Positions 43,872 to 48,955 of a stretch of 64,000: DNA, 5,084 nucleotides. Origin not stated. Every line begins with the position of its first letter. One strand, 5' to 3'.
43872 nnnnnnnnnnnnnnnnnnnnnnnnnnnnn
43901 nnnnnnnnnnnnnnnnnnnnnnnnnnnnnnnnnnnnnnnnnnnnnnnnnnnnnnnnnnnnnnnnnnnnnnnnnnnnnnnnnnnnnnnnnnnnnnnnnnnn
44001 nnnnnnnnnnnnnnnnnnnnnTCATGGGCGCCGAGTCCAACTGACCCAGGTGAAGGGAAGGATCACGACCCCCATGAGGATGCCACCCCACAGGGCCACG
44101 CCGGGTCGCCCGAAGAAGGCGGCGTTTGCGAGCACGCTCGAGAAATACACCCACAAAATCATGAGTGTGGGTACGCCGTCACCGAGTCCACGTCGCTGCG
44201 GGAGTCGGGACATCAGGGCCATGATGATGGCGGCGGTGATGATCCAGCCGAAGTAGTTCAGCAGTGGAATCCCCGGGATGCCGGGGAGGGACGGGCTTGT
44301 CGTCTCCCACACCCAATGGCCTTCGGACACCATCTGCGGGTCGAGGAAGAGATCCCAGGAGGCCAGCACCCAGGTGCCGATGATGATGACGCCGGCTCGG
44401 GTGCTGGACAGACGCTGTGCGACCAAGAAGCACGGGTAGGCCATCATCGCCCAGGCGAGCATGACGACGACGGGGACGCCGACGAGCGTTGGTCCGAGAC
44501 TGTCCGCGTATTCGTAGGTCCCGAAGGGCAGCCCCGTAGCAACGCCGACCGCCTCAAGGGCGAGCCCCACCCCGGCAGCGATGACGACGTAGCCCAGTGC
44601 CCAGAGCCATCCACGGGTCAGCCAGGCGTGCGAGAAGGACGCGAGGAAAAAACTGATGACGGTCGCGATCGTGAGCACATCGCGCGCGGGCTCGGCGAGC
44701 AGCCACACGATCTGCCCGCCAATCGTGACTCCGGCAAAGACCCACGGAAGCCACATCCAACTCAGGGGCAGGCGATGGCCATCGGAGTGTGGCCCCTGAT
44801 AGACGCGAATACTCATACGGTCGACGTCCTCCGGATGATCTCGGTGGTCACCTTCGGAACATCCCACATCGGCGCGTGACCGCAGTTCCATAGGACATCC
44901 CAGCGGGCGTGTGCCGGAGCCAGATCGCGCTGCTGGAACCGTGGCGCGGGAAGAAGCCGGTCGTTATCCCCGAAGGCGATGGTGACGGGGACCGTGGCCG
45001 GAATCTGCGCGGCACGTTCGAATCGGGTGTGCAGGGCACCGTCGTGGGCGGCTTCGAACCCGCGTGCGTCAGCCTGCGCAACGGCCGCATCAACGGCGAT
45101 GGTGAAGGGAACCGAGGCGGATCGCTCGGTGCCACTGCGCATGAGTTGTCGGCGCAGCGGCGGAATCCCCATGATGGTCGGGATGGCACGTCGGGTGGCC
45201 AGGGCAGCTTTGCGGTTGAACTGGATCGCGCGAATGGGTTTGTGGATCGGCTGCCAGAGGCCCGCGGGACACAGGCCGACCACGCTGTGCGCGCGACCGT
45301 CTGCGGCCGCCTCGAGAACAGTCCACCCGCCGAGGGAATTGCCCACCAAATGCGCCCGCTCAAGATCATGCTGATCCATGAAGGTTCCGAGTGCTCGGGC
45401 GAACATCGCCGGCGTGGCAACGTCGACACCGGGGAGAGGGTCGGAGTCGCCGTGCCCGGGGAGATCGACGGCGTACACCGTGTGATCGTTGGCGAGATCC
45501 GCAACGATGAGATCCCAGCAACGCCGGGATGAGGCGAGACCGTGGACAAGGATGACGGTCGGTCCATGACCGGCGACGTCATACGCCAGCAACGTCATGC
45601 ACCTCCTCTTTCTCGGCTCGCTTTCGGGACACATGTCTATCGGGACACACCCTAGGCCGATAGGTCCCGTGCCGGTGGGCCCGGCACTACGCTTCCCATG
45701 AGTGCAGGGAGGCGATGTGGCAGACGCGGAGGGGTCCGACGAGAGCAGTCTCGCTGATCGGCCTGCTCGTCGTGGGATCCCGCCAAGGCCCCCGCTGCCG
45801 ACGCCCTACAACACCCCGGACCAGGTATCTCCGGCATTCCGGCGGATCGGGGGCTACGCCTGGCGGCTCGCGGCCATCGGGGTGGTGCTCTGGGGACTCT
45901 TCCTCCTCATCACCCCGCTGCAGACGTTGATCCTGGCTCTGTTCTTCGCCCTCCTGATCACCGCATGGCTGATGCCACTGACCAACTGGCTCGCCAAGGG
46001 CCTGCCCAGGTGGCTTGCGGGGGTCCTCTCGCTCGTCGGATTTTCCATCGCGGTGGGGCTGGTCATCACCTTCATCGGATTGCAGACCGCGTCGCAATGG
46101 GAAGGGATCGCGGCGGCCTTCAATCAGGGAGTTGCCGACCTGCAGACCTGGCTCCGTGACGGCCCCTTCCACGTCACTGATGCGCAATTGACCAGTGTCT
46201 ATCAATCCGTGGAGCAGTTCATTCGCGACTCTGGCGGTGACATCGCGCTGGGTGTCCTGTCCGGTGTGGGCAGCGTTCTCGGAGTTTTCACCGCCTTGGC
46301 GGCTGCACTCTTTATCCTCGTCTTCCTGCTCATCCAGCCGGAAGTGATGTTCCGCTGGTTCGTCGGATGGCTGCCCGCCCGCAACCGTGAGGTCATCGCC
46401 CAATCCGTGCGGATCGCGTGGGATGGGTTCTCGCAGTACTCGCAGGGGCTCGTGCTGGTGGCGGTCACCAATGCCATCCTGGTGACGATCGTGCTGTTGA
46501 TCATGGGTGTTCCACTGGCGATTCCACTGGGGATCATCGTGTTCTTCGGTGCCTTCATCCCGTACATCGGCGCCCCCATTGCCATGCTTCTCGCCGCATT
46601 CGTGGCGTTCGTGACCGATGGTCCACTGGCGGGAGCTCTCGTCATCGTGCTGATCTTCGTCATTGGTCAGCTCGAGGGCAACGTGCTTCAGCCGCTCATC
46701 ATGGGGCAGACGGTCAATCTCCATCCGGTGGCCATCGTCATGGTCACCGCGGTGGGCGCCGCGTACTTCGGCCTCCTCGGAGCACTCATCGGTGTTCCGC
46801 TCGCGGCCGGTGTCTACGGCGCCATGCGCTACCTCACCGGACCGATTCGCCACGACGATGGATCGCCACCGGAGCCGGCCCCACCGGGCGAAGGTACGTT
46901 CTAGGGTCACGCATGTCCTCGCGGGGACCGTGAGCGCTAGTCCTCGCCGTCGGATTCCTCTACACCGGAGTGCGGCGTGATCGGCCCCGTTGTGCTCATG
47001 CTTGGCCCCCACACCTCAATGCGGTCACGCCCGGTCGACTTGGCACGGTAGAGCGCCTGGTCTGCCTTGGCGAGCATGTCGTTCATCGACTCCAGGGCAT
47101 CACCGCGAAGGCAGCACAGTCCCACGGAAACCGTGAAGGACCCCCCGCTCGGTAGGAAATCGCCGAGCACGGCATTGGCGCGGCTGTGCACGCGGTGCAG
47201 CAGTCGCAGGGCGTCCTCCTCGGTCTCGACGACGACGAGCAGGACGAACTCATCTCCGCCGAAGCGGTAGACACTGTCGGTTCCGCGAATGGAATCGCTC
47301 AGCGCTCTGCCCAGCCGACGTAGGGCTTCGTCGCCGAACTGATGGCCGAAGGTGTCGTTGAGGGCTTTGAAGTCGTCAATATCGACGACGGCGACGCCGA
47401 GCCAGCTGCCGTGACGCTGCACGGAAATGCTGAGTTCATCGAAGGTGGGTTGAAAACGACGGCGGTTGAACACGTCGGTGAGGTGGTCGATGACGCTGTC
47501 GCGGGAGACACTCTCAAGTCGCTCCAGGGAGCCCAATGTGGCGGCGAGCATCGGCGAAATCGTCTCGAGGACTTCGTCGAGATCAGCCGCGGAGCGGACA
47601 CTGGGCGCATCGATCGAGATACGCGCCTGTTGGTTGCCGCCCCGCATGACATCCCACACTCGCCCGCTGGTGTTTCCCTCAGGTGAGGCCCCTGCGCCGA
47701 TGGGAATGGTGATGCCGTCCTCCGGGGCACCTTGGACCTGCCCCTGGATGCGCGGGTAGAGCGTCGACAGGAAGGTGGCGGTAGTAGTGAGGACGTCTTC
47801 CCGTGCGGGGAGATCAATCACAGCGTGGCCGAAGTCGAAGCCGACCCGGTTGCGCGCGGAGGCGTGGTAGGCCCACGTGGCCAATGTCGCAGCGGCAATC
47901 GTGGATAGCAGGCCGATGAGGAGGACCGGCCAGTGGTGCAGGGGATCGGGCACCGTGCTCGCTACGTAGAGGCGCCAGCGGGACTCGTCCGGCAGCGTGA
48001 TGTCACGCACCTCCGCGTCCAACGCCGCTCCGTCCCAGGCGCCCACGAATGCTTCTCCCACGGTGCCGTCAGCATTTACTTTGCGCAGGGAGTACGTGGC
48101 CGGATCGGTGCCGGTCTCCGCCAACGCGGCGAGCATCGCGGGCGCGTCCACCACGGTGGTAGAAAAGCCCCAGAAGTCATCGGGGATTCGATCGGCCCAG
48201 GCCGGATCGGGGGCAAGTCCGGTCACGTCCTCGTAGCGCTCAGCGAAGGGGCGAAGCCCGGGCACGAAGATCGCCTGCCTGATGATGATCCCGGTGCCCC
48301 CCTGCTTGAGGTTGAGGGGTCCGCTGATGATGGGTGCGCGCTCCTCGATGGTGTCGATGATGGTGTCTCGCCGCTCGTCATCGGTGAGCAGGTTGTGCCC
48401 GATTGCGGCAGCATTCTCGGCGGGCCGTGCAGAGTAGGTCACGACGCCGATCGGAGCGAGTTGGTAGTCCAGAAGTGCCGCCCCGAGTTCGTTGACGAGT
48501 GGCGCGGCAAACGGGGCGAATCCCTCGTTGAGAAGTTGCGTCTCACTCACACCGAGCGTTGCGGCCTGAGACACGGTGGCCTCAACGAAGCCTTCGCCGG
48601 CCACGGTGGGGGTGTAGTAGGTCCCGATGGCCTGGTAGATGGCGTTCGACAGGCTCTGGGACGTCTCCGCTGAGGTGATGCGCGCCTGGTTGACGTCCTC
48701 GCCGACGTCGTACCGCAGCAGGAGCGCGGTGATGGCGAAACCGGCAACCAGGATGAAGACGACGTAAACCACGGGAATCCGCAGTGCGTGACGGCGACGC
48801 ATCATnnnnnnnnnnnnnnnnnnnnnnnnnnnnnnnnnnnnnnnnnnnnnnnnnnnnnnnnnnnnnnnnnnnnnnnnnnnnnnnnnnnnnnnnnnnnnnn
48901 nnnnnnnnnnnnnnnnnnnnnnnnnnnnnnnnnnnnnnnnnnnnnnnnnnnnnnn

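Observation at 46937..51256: H-NOX heme sensor in an actinobacterium, operonic with a PAS-GGDEF*-EAL phosphodiesterase and a CHASE-like diguanylate cyclase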

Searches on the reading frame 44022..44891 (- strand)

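Call 22: search_protein_families(library=pfam, proteins=[window:44022-44891:-], max_evalue=0.0001)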
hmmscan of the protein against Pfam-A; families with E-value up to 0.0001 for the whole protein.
window:44022-44891:- (289 aa): 1 family
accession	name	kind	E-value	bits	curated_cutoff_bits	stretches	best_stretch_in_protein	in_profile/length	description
PF04240.17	Caroten_synth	-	2.7e-33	116.1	25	1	80-261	8-187/209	Carotenoid biosynthesis protein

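Call 63: search_protein_families(library=ncbifam, proteins=[window:44022-44891:-], max_evalue=0.0001)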
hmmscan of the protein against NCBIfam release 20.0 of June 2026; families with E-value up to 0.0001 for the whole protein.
window:44022-44891:- (289 aa): 3 families
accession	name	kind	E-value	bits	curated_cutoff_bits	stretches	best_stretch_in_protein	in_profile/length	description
TIGR03460.1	crt_membr_arch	equivalog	5.4e-34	118.2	154.7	1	71-278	32-243/248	bisanhydrobacterioruberin hydratase CruF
NF045693.1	GCarotHydoxCruF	equivalog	3.2e-16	59.5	400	1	83-245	64-236/310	gamma-carotene 1'-hydroxylase CruF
NF041333.1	CruF_Halo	equivalog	2.8e-15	56.5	300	1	102-236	78-213/268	bisanhydrobacterioruberin hydratase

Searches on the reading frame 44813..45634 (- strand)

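Call 22: search_protein_families(library=pfam, proteins=[window:44813-45634:-], max_evalue=0.0001)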
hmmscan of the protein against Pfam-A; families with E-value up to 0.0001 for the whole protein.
window:44813-45634:- (273 aa): 3 families
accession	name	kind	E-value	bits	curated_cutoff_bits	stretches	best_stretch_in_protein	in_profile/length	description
PF12697.13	Abhydrolase_6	-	5.1e-23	83.3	26.3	1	27-262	1-213/217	Alpha/beta hydrolase family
PF00561.26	Abhydrolase_1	-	9e-19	68.5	25.8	1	25-135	1-108/245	alpha/beta hydrolase fold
PF12146.15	Hydrolase_4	-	1.3e-12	48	27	1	26-230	6-207/239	Serine aminopeptidase, S33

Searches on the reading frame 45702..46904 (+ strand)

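Call 3: search_protein_families(library=pfam, proteins=[window:45702-46904:+], max_evalue=0.01)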
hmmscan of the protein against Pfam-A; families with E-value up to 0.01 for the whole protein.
window:45702-46904:+ (400 aa): 1 family
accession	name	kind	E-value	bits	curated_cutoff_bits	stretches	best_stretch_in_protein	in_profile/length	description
PF01594.21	AI-2E_transport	-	1.2e-51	176.4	34.3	1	59-374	7-322/327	AI-2E family transporter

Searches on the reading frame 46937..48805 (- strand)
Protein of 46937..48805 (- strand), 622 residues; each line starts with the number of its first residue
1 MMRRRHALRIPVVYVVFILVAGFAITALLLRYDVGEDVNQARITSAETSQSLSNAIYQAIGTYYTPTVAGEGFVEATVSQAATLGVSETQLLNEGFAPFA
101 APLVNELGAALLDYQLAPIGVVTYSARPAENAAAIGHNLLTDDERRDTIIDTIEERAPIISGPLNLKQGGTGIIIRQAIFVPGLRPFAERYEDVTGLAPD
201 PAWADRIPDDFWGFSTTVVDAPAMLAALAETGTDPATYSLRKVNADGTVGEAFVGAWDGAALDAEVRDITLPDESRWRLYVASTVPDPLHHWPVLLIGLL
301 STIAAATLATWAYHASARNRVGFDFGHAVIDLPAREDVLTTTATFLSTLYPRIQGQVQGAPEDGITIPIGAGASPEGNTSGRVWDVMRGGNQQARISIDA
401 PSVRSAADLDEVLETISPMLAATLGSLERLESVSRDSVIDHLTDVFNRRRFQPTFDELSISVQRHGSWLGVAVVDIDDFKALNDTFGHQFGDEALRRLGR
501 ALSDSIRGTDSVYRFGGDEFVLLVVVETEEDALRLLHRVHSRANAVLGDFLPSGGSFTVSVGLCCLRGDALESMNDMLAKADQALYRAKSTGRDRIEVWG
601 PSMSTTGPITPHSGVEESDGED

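Call 3: search_protein_families(library=pfam, proteins=[window:46937-48805:-], max_evalue=0.01)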
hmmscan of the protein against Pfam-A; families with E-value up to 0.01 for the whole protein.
window:46937-48805:- (622 aa): 3 families
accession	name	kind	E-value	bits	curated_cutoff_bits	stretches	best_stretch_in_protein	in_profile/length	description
PF00990.26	GGDEF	-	3.1e-38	131.5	23.8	1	438-595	2-161/161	Diguanylate cyclase, GGDEF domain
PF03924.19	CHASE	-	4.3e-08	33.6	25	1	120-241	65-175/189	CHASE domain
PF17853.6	GGDEF_2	-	0.00055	20.6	24.5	1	471-562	25-94/116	GGDEF-like domain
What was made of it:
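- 46937..48805 (-): Gene 3: membrane diguanylate cyclase, 622 aa (or 621 aa from the second ATG). Domain order: TM1, extracytoplasmic CHASE, TM2, about 120-aa linker, GGDEF with an RGTD I-site. Pfam CHASE 33.6 bits, GGDEF E=3.1e-38 (call 3).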

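Call 4: search_protein_families(library=ncbifam, proteins=[window:46937-48805:-], max_evalue=0.01)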
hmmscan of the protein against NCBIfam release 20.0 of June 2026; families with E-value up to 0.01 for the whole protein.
window:46937-48805:- (622 aa): 21 families
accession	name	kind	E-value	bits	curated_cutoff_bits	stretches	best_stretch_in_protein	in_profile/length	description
TIGR00254.1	GGDEF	domain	2.4e-42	144.5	37.4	1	435-598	3-166/168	diguanylate cyclase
NF038266.1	diguan_SiaD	equivalog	1.2e-37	129.7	290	1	432-596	89-252/252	biofilm regulation diguanylate cyclase SiaD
NF007135.0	PRK09581.1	equivalog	3.8e-35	121.6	474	1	434-596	289-452/457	PleD family two-component system response regulator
NF007380.0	PRK09894.1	equivalog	8.8e-35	120.5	256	1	407-599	101-287/296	diguanylate cyclase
NF051473.1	DigCycDgcsShew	equivalog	1.3e-32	113.4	400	1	411-597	109-289/291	diguanylate cyclase DgcS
NF007599.0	PRK10245.1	equivalog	3.6e-28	98.1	402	1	437-598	210-369/371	diguanylate cyclase AdrA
NF007423.1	PRK09966.1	equivalog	9.4e-28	97.2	325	1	432-589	234-390/390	diguanylate cyclase DgcN/YfiN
NF047654.1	DiguCycDgcRLepto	equivalog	1e-27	96.9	500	1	432-596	127-293/295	diguanylate cyclase DgcR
NF040885.1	diguan_DgcJ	equivalog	6.5e-27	94.5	500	1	426-593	330-490/493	diguanylate cyclase DgcJ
NF007298.0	PRK09776.1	equivalog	1.7e-24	85.8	1135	1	432-602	679-848/1111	diguanylate cyclase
NF041606.1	dguan_cyc_DgcA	equivalog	1.3e-21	77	370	1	462-598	203-338/340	diguanylate cyclase DgcA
NF050064.1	BlResRespRegCbrR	equivalog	2e-20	73.1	600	1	423-598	240-413/415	bile resistance response regulator CbrR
NF047872.1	GGDEF_GdpS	equivalog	3.3e-19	69.3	400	1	433-596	183-347/355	GGDEF domain-containing protein GdpS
NF045675.1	PhdiestaseDibA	equivalog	1.2e-18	66.8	980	1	439-596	205-361/623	phosphodiesterase DibA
NF007474.0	PRK10060.1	equivalog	1.4e-18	66.5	782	1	438-604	238-400/663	cyclic di-GMP phosphodiesterase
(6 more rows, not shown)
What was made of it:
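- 46937..48805 (-): TIGR00254 E=2.4e-42 (call 4).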

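Call 64: find_homologous_proteins(query=window:46937-48805:-, max_evalue=1e-20)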
Query window:46937-48805:- (622 aa): 43 proteins with E <= 1e-20 among 8000 candidates.
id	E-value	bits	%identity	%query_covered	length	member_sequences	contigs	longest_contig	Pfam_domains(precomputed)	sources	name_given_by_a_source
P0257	0.0e+0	1384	100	100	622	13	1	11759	PF00990.27,PF03924.20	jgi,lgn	-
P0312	0.0e+0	1104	80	98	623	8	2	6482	PF00990.27,PF03924.20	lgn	-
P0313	0.0e+0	1061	77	98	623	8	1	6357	PF00990.27,PF03924.20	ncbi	ncbi:MAG: sensor domain-containing diguanylate cyclase [Candidatus Nanopelagicales bacterium]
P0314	1.1e-287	974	70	99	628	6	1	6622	PF00990.27,PF03924.20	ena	-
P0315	2.9e-219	748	55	98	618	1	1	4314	PF00990.27,PF03924.20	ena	-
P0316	3.7e-190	652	49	98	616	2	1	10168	PF00990.27,PF03924.20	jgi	-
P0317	4.4e-186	638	48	98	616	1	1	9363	PF00990.27,PF03924.20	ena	-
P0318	7.8e-186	637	48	98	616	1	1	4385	PF00990.27,PF03924.20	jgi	jgi:diguanylate cyclase (GGDEF)-like protein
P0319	1.7e-183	630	46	98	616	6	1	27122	PF00990.27,PF03924.20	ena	-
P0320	2.1e-182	626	48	98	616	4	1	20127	PF00990.27,PF03924.20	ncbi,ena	-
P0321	2.8e-182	626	48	98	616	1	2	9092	PF00990.27,PF03924.20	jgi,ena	jgi:diguanylate cyclase (GGDEF)-like protein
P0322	1.2e-181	624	48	98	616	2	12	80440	PF00990.27,PF03924.20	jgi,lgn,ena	-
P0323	4.6e-181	622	48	98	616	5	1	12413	PF00990.27,PF03924.20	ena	-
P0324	1.5e-180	620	48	98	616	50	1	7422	PF00990.27,PF03924.20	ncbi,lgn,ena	-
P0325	2.8e-180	619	48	98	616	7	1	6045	PF00990.27,PF03924.20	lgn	-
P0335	1.5e-161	557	46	97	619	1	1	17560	PF00990.27,PF03924.20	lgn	-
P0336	2.6e-134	467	41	95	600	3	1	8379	PF00990.27,PF03924.20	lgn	-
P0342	1.2e-107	379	38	94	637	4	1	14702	PF00990.27,PF03924.20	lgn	-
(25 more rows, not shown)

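Call 65: find_encoding_contigs(protein=P0342, flank=7000, max_places=1)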
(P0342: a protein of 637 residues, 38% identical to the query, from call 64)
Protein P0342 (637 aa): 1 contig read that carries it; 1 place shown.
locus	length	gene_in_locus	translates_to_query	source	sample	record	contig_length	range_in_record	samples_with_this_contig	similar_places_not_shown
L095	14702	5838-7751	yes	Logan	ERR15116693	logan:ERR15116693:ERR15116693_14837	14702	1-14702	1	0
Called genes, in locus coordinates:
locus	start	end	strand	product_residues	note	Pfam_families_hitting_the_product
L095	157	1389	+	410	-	PF00155:Aminotran_1_2, PF01041:DegT_DnrJ_EryC1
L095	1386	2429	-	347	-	PF01565:FAD_binding_4, PF02873:MurB_C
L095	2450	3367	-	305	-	PF00535:Glycos_transf_2 (weak)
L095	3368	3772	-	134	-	PF01575:MaoC_dehydratas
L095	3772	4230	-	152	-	PF13452:FAS1_DH_region, PF22622:MFE-2_hydrat-2_N (weak)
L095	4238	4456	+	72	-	-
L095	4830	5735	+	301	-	PF00106:adh_short, PF01370:Epimerase (weak), PF13561:adh_short_C2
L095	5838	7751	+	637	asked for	PF03924:CHASE, PF00990:GGDEF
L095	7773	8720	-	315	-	PF00482:T2SSF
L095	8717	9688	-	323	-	PF00482:T2SSF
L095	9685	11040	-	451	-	PF00437:T2SSE, PF27713:UCP018868 (weak)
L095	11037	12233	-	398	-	PF01656:CbiA, PF06564:CBP_BcsQ (faint), PF10609:ParA, PF13614:AAA_31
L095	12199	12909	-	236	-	PF16976:RcpC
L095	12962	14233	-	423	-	-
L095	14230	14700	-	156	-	?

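Call 66: find_encoding_contigs(protein=P0336, flank=7000, max_places=1)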
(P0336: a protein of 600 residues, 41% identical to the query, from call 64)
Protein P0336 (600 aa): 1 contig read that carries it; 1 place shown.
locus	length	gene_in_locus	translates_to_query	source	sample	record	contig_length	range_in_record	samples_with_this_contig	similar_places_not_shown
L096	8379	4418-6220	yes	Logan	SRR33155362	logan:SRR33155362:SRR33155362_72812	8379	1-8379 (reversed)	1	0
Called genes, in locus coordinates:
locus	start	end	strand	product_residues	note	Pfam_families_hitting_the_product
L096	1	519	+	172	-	?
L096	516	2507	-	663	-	PF01757:Acyl_transf_3, PF19040:SGNH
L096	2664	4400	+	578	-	PF00989:PAS (weak), PF00990:GGDEF, PF00563:EAL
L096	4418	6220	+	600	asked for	PF03924:CHASE (weak), PF00990:GGDEF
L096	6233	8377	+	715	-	?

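Call 67: find_encoding_contigs(protein=P0335, flank=7000, max_places=1)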
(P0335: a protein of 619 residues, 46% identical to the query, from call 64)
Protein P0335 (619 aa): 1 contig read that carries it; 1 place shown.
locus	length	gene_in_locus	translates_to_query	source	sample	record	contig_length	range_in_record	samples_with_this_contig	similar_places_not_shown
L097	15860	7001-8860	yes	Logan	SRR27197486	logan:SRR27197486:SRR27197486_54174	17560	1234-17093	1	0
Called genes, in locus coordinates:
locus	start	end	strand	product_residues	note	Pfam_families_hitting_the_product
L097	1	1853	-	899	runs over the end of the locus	PF03200:Glyco_hydro_63 (faint), PF22422:MGH1-like_GH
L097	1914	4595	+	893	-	PF00690:Cation_ATPase_N, PF00122:E1-E2_ATPase, PF00702:Hydrolase, PF13246:Cation_ATPase, PF08282:Hydrolase_3 (faint), PF00689:Cation_ATPase_C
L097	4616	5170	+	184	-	PF07700:HNOB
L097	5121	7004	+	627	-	PF00989:PAS, PF08448:PAS_4, PF13188:PAS_8 (faint), PF13426:PAS_9, PF00990:GGDEF, PF00563:EAL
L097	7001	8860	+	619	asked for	PF03924:CHASE, PF00990:GGDEF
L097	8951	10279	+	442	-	PF00487:FA_desaturase, PF00301:Rubredoxin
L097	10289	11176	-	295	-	PF01022:HTH_5 (faint), PF01047:MarR (faint), PF01978:TrmB (faint), PF09339:HTH_IclR (faint), PF12802:MarR_2 (weak), PF12840:HTH_20 (weak), PF13404:HTH_AsnC-type (weak), PF13412:HTH_24, +1 more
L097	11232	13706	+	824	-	-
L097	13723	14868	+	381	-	PF01494:FAD_binding_3, PF07992:Pyr_redox_2 (faint)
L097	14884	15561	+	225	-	PF00190:Cupin_1, PF07883:Cupin_2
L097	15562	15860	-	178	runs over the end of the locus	-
